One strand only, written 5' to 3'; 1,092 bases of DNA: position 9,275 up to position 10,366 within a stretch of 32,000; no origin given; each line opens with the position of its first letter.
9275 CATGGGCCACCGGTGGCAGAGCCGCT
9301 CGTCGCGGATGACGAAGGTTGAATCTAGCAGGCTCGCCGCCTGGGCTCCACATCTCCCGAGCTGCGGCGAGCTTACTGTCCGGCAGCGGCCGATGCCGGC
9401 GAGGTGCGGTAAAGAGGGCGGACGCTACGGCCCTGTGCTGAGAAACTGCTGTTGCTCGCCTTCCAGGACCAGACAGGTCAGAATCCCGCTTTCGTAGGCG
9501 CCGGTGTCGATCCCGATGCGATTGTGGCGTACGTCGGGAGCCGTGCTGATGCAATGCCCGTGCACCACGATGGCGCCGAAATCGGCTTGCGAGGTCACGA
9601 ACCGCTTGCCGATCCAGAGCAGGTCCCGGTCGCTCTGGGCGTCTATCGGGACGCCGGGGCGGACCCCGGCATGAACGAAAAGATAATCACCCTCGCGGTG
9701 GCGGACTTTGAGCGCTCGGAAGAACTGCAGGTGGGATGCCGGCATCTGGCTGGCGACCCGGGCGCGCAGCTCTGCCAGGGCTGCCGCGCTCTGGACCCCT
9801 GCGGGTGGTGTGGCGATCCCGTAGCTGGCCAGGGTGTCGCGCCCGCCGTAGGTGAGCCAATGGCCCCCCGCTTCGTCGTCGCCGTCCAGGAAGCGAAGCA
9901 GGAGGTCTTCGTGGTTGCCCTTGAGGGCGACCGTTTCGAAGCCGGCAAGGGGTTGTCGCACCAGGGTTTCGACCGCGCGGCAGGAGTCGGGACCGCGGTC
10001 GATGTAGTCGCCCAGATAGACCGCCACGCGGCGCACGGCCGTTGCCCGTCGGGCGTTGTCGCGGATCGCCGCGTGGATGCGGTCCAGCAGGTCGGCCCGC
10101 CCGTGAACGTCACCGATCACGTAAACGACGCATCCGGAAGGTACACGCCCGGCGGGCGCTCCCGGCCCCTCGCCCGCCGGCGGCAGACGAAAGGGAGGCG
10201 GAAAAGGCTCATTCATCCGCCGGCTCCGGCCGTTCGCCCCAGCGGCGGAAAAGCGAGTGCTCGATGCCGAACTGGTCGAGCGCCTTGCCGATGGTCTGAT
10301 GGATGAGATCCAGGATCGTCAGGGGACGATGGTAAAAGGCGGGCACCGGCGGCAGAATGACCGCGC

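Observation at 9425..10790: PPP-family metallophosphatase translationally coupled to UbiX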

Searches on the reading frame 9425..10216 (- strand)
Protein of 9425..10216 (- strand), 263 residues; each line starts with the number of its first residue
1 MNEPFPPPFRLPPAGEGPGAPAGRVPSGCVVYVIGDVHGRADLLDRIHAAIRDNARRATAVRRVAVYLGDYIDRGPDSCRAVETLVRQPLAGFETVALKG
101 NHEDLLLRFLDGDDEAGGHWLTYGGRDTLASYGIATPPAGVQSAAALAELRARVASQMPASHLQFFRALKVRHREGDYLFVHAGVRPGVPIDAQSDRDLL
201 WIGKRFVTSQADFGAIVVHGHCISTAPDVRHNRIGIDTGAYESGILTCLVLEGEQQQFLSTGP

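Call 4: search_protein_families(library=pfam, proteins=[window:9425-10216:-])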
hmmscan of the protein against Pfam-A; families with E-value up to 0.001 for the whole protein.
window:9425-10216:- (263 aa): 1 family
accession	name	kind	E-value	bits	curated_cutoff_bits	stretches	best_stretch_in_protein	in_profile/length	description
PF00149.33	Metallophos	-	1.1e-10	42.8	21.5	1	31-225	3-159/191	Calcineurin-like phosphoesterase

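Call 5: search_protein_families(library=ncbifam, proteins=[window:9425-10216:-], max_evalue=0.001)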
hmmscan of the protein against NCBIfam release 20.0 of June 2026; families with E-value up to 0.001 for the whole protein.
window:9425-10216:- (263 aa): 5 families
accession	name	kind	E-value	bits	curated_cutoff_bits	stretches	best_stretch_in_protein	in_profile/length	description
TIGR04075.1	bacter_Pnkp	equivalog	4e-12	45.1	750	1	33-117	184-276/851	polynucleotide kinase-phosphatase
NF001204.0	PRK00166.1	equivalog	2.1e-09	37.1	176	1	31-110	3-74/276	symmetrical bis(5'-nucleosyl)-tetraphosphatase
NF007425.0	PRK09968.1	equivalog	4.2e-08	33.1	332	1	31-126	17-100/218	protein-serine/threonine phosphatase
NF010148.0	PRK13625.1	equivalog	7.3e-08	32.2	340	1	33-114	5-88/245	bis(5'-nucleosyl)-tetraphosphatase PrpE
NF008516.0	PRK11439.1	equivalog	7.9e-08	32.6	326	1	31-127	19-103/218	protein-serine/threonine phosphatase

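Call 7: find_homologous_proteins(query=window:9425-10216:-, max_evalue=0.00001)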
Query window:9425-10216:- (263 aa): 7975 proteins with E <= 0.00001 among 8000 candidates; the best 120 are listed.
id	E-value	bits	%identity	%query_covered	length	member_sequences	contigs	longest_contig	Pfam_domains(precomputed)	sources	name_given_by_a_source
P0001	8.0e-174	594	99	100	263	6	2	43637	PF00149.34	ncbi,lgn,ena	-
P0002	1.9e-91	324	59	90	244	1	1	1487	PF00149.34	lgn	-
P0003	1.6e-89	318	59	95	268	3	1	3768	PF00149.34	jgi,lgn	jgi:serine/threonine protein phosphatase 1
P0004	1.3e-88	315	59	90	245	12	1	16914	PF00149.34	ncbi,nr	ncbi:MAG: metallophosphoesterase [Sulfuritalea sp.]|nr:metallophosphoesterase [Sulfuritalea sp.]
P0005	2.5e-88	314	58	90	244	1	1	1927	PF00149.34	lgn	-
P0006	4.0e-88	313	57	90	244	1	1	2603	PF00149.34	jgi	jgi:serine/threonine protein phosphatase 1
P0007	7.1e-88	312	58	90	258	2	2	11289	PF00149.34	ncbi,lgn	-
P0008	1.3e-87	312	57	97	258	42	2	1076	PF00149.34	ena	-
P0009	1.4e-87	311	57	90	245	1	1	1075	PF00149.34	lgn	-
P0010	1.4e-87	311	58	95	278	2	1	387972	PF00149.34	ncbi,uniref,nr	ncbi:serine/threonine protein phosphatase [Aromatoleum toluvorans]|uniref:Serine/threonine protein p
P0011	1.5e-87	311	56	98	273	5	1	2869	PF00149.34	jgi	jgi:serine/threonine protein phosphatase 1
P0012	2.3e-87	311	58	93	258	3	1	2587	PF00149.34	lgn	-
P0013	2.5e-87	311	59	91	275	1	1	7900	PF00149.34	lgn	-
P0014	3.4e-87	310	58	90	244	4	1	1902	PF00149.34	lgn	-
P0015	3.9e-87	310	59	91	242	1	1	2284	PF00149.34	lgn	-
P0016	4.2e-87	310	58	90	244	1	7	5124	PF00149.34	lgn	-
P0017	4.2e-87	310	59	91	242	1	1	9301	PF00149.34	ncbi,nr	ncbi:MAG: metallophosphoesterase [Sulfuritalea sp.]|nr:metallophosphoesterase [Sulfuritalea sp.]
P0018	6.8e-87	309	59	90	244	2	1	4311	PF00149.34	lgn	-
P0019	7.0e-87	309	57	91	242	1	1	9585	PF00149.34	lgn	-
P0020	9.3e-87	309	58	90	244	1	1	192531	PF00149.34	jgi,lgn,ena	-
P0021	1.0e-86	309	60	91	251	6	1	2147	PF00149.34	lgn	-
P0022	1.7e-86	308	59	90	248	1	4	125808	PF00149.34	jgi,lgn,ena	-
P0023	1.7e-86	308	58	91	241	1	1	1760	PF00149.34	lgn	-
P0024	1.7e-86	308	56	91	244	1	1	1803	PF00149.34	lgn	-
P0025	2.3e-86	307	58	90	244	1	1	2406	PF00149.34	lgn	-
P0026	2.5e-86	307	59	88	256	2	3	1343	PF00149.34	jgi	jgi:serine/threonine protein phosphatase 1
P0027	3.2e-86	307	58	95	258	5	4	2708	PF00149.34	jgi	jgi:serine/threonine protein phosphatase 1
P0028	3.5e-86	307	57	91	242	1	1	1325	PF00149.34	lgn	-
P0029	4.1e-86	307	53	91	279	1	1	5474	PF00149.34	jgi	jgi:serine/threonine protein phosphatase 1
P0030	4.6e-86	306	56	97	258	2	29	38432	PF00149.34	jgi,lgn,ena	jgi:serine/threonine protein phosphatase 1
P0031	6.9e-86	306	57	90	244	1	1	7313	PF00149.34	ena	-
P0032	8.0e-86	306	57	91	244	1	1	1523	PF00149.34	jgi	jgi:serine/threonine protein phosphatase 1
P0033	8.6e-86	306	57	97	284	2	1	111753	PF00149.34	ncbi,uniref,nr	ncbi:serine/threonine protein phosphatase [Aromatoleum diolicum]|uniref:Serine/threonine protein pho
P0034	8.8e-86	306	57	90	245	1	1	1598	PF00149.34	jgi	-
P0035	1.1e-85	305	57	95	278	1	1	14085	PF00149.34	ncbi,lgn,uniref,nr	ncbi:MAG TPA: metallophosphoesterase family protein [Aromatoleum sp.]|uniref:metallophosphoesterase 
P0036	1.1e-85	305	59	92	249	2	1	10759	PF00149.34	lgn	-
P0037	1.1e-85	305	59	93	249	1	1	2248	PF00149.34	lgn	-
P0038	1.4e-85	305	56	90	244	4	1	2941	PF00149.34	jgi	jgi:serine/threonine protein phosphatase 1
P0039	1.5e-85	305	60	94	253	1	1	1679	PF00149.34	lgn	-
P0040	1.6e-85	305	57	89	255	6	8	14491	PF00149.34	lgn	-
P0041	1.7e-85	305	57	90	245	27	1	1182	PF00149.34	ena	-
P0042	1.8e-85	305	59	91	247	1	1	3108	PF00149.34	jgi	jgi:calcineurin-like phosphoesterase family protein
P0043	1.9e-85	304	56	90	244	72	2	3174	PF00149.34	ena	-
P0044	4.2e-85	303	59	90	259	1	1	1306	PF00149.34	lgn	-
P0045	5.2e-85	303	59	88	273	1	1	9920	PF00149.34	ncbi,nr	ncbi:MAG TPA: metallophosphoesterase [Rhodocyclaceae bacterium]|nr:metallophosphoesterase [Rhodocycl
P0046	6.7e-85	303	57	90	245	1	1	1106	PF00149.34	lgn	-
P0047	8.8e-85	302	56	91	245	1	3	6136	PF00149.34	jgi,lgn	jgi:serine/threonine protein phosphatase 1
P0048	1.0e-84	302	55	91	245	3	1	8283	PF00149.34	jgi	jgi:serine/threonine protein phosphatase 1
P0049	1.3e-84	302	55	91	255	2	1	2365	PF00149.34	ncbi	-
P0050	1.6e-84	301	56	90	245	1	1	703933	PF00149.34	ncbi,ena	-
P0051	1.9e-84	301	56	96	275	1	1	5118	PF00149.34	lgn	-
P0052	2.1e-84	301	58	90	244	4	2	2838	PF00149.34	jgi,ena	jgi:serine/threonine protein phosphatase 1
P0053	2.5e-84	301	55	96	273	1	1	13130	PF00149.34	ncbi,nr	ncbi:MAG: serine/threonine protein phosphatase [Rhodocyclales bacterium]|nr:serine/threonine protein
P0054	2.6e-84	301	56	90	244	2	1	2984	PF00149.34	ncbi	-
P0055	2.8e-84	301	57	90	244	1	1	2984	PF00149.34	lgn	-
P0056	2.9e-84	301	56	91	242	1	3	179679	PF00149.34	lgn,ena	-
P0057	3.0e-84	301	58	88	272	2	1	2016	PF00149.34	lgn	-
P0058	3.0e-84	301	56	90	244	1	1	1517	PF00149.34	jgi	jgi:serine/threonine protein phosphatase 1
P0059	3.0e-84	301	56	91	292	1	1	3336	PF00149.34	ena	-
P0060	3.1e-84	300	56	90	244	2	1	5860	PF00149.34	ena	-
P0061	3.9e-84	300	57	90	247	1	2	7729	PF00149.34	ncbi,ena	-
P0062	6.6e-84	299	56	91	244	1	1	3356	PF00149.34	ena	-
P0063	6.7e-84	299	56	90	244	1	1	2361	PF00149.34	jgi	jgi:serine/threonine protein phosphatase 1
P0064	7.0e-84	299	55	96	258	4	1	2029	PF00149.34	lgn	-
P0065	7.7e-84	299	59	91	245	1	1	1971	PF00149.34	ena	-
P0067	9.5e-84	299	56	92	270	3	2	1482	PF00149.34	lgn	-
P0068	1.0e-83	299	56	90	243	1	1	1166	PF00149.34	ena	-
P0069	1.0e-83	299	56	90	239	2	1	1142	PF00149.34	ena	-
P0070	1.1e-83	299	57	90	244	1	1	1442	PF00149.34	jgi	jgi:serine/threonine protein phosphatase 1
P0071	1.2e-83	299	56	91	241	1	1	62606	PF00149.34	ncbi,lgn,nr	ncbi:MAG: metallophosphoesterase [Sulfuritalea sp.]|nr:metallophosphoesterase [Sulfuritalea sp.]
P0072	1.3e-83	298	57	90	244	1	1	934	PF00149.34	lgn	-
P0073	1.5e-83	298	60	90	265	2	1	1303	PF00149.34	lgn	-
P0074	1.6e-83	298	59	90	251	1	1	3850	PF00149.34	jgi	jgi:serine/threonine protein phosphatase 1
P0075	1.6e-83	298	59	89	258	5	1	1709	PF00149.34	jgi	jgi:serine/threonine protein phosphatase 1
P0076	2.5e-83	298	50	95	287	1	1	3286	PF00149.34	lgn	-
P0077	3.4e-83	297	57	90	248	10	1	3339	PF00149.34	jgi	jgi:serine/threonine protein phosphatase 1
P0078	3.6e-83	297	56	92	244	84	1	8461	PF00149.34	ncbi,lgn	-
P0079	3.7e-83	297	56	90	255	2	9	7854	PF00149.34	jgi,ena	jgi:serine/threonine protein phosphatase 1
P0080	4.1e-83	297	55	97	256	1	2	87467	PF00149.34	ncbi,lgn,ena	-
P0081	4.7e-83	297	59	92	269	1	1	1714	PF00149.34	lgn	-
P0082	4.9e-83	297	56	91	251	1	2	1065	PF00149.34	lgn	-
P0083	4.9e-83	297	57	96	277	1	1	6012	PF00149.34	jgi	jgi:serine/threonine protein phosphatase 1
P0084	5.1e-83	296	57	91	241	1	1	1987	PF00149.34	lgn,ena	-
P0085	5.4e-83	296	57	91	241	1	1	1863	PF00149.34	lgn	-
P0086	6.6e-83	296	57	96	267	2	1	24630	PF00149.34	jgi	jgi:serine/threonine protein phosphatase 1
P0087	7.1e-83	296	57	90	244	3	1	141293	PF00149.34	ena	-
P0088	7.2e-83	296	55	90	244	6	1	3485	PF00149.34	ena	-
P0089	7.6e-83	296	58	92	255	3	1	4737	PF00149.34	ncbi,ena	-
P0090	8.5e-83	296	51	95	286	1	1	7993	PF00149.34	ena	-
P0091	9.7e-83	296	54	98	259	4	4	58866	PF00149.34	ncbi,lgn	-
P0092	1.0e-82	296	57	92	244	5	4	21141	PF00149.34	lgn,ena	-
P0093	1.1e-82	295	57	93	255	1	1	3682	PF00149.34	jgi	jgi:serine/threonine protein phosphatase 1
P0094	1.2e-82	295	56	90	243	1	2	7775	PF00149.34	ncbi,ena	-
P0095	1.3e-82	295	58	90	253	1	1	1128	PF00149.34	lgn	-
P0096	1.4e-82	295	52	90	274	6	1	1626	PF00149.34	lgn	-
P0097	1.6e-82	295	55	90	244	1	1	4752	PF00149.34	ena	-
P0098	1.7e-82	295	52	90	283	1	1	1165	PF00149.34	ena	-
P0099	1.7e-82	295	53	92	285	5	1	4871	PF00149.34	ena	-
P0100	1.9e-82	295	57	90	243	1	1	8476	PF00149.34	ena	-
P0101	2.0e-82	295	55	91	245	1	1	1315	PF00149.34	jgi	jgi:serine/threonine protein phosphatase 1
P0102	2.0e-82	295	57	90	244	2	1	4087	PF00149.34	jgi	jgi:serine/threonine protein phosphatase 1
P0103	2.6e-82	294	56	90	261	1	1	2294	PF00149.34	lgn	-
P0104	2.7e-82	294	52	97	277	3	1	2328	PF00149.34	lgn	-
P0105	2.9e-82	294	57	89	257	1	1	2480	PF00149.34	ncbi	-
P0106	3.1e-82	294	59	89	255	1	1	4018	PF00149.34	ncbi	-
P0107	3.7e-82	294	52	93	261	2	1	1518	PF00149.34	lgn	-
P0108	4.0e-82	294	56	96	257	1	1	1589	PF00149.34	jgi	jgi:serine/threonine protein phosphatase 1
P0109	5.2e-82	293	56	90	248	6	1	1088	PF00149.34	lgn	-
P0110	5.2e-82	293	51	93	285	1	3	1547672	PF00149.34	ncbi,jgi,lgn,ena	-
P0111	5.5e-82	293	57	88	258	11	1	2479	PF00149.34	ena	-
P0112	5.6e-82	293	55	90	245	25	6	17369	PF00149.34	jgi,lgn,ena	jgi:serine/threonine protein phosphatase 1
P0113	5.8e-82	293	57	89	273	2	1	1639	PF00149.34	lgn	-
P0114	5.8e-82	293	57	88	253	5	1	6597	PF00149.34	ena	-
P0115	6.8e-82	293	54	90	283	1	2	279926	PF00149.34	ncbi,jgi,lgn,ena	-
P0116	7.2e-82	293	56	91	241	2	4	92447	PF00149.34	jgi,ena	-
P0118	9.0e-82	292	56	95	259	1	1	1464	PF00149.34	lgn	-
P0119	9.1e-82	292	54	93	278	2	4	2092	PF00149.34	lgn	-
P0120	9.3e-82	292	55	91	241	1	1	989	PF00149.34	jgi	jgi:serine/threonine protein phosphatase 1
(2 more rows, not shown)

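Call 10: find_encoding_contigs(protein=P0010, flank=10000, max_places=3)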
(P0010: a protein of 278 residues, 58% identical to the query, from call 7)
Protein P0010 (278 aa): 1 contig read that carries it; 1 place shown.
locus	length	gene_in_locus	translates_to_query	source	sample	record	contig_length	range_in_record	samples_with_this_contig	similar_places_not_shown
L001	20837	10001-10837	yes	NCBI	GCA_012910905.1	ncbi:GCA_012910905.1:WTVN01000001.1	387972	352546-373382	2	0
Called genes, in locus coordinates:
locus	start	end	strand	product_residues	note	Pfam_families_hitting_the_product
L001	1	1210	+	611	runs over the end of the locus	PF00391:PEP-utilizers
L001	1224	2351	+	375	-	PF01326:PPDK_N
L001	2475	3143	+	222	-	PF00571:CBS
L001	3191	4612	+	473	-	PF20695:UbiD_N, PF01977:UbiD, PF20696:UbiD_C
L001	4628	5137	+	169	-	PF00702:Hydrolase (weak), PF13419:HAD_2, PF08282:Hydrolase_3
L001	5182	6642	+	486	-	PF20695:UbiD_N, PF01977:UbiD, PF20696:UbiD_C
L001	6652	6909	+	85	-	PF09662:Phenyl_P_gamma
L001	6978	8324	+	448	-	PF20695:UbiD_N, PF01977:UbiD, PF20696:UbiD_C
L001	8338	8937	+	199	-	PF02441:Flavoprotein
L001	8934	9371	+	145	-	PF01982:CTP-dep_RFKase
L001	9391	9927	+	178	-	PF00293:NUDIX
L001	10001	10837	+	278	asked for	PF00149:Metallophos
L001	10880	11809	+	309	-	PF13557:Phenol_MetA_deg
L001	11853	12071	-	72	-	-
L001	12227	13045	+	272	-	PF09296:NUDIX-like, PF09297:Zn_ribbon_NUD, PF00293:NUDIX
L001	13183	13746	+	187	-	PF00578:AhpC-TSA, PF08534:Redoxin, PF10417:1-cysPrx_C (weak)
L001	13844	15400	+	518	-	PF13192:Thioredoxin_3, PF00890:FAD_binding_2 (faint), PF01134:GIDA (faint), PF01266:DAO (faint), PF07992:Pyr_redox_2, PF12831:FAD_oxidored (weak), PF13738:Pyr_redox_3, PF00070:Pyr_redox, +1 more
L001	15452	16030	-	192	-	-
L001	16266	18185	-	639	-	PF02310:B12-binding (weak), PF04055:Radical_SAM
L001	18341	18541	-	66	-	-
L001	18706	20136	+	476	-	PF00392:GntR, PF00155:Aminotran_1_2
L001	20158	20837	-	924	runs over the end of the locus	PF00072:Response_reg, PF01590:GAF, PF13185:GAF_2, PF00989:PAS, PF08448:PAS_4, PF13426:PAS_9, PF08447:PAS_3, PF00990:GGDEF, +2 more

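Call 17: find_related_loci(query=A1, collection=genome_contigs, flank=10000)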
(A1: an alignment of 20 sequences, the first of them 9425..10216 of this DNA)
Query A1 (263 aa) in genome_contigs; peptide patterns used: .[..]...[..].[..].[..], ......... (x = any residue, [..] = any of these).
600 stretches matched a pattern (row limit reached: there are more); 590 encode a relative of the query (tblastn E <= 1e-3); the best 80 are kept; 80 distinct loci.
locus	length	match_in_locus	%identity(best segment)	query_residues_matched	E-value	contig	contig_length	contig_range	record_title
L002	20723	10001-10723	56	19-261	3e-83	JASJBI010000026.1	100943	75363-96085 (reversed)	MAG: Alphaproteobacteria bacterium isolate MO_074.B3 MO_074.c_146, whole genome shotgun sequence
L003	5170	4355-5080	56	21-262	7e-83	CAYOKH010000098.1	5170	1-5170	MAG TPA_asm: uncultured Azoarcus sp. isolate SRP217488_co1_91 genome assembly, contig: NODE_18209_length_5170_cov_7.1190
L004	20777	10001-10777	57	10-263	7e-83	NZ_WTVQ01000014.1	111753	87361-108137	Aromatoleum diolicum strain 22Lin NODE_14_length_111753_cov_12.364, whole genome shotgun sequence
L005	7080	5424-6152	55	19-261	2e-82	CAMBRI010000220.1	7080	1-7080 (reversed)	MAG: Sulfuritalea hydrogenivorans sk43H isolate MiH-14oct19-193 genome assembly, contig: MiH-14oct19-C23554, whole genom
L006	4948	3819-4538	56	18-261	5e-82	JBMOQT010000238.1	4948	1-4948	MAG: Pseudomonadota bacterium isolate Betzabe_MAG161 MAG161_238, whole genome shotgun sequence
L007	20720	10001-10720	57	20-261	3e-82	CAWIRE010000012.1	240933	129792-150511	MAG: uncultured Alphaproteobacteria bacterium isolate MFD03044.bin.1.46 genome assembly, contig: contig_48821, whole gen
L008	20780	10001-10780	56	6-261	2e-81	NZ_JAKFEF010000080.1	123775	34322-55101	MAG: Aromatoleum sp. isolate LC066 contig-124_59, whole genome shotgun sequence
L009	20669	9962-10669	58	26-261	4e-81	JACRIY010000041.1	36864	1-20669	MAG: Rhodocyclales bacterium isolate NC_groundwater_1815_Pr3_B-0.1um_65_54 SR-2_scaffold_141_1305581, whole genome shotg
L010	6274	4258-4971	55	24-261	3e-81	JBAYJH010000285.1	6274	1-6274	MAG: Sterolibacterium sp. isolate SO_2016_GW1_50 scaffold23901_OW334_2016, whole genome shotgun sequence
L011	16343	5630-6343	56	24-261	1e-80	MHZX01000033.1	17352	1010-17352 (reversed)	MAG: Rhodocyclales bacterium RIFCSPLOWO2_02_FULL_63_24 rifcsplowo2_02_scaffold_17459, whole genome shotgun sequence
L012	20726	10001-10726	53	18-262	2e-80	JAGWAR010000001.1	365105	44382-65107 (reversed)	MAG: Alphaproteobacteria bacterium isolate 277c_12 scaffold_2, whole genome shotgun sequence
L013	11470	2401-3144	54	20-261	3e-79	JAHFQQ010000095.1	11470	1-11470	MAG: Polaromonas sp. isolate nzgw554 NODE_1666_length_11471_cov_3.017004, whole genome shotgun sequence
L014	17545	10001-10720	52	18-261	1e-77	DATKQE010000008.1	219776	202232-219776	MAG TPA_asm: Stellaceae bacterium isolate SMAG_U13994 k141_796929, whole genome shotgun sequence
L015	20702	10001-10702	55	25-261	2e-77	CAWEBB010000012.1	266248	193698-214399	MAG: uncultured Alphaproteobacteria bacterium isolate MFD05684.bin.1.327 genome assembly, contig: contig_14207, whole ge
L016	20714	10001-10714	55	24-261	6e-77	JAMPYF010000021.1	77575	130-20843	MAG: Sulfuritalea sp. isolate R2F_R2FSRR_metabat.66 R2F_C150, whole genome shotgun sequence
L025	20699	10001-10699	54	27-263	2e-74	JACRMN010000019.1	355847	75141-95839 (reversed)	MAG: Deltaproteobacteria bacterium isolate NC_groundwater_1908_Pr3_S2p5_74_37 SR2-18-S2p5_coassembly_scaffold_12801, who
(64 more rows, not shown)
